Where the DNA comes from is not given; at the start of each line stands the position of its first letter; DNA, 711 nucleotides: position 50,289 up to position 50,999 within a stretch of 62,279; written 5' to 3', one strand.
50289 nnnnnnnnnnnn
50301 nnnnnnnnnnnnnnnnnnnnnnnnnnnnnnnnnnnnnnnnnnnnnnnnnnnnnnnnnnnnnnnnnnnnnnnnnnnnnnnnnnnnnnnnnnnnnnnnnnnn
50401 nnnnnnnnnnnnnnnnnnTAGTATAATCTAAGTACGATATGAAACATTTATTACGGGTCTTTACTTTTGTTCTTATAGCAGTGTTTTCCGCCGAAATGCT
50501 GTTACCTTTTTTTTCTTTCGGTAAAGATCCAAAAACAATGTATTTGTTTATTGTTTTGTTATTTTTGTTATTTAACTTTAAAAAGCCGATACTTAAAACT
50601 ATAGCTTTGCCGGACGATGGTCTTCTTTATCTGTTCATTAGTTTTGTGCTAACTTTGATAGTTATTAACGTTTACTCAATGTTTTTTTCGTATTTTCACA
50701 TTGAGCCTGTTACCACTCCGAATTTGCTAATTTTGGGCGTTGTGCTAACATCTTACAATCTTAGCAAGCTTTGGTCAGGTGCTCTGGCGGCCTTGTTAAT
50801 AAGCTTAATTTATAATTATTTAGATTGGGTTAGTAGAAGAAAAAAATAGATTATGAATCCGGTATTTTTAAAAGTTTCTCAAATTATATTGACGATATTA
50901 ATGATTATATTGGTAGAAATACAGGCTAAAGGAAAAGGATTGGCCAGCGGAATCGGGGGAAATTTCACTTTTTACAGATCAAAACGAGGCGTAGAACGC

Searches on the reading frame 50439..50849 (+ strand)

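Call 68: search_protein_families(library=pfam, proteins=[window:50439-50849:+], max_evalue=1)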
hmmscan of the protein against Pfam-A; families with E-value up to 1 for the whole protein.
window:50439-50849:+ (136 aa): 3 families
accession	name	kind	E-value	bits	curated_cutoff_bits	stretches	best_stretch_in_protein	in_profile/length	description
PF04020.18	Phage_holin_4_2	-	0.0035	18.3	28.8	1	2-103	2-89/105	Mycobacterial 4 TMS phage holin, superfamily IV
PF13493.11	DUF4118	-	0.0043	17.2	28.4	1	70-128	5-61/107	Domain of unknown function (DUF4118)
PF04147.17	Nop14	-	0.7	8.5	34.9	1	72-129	557-615/862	Nop14-like family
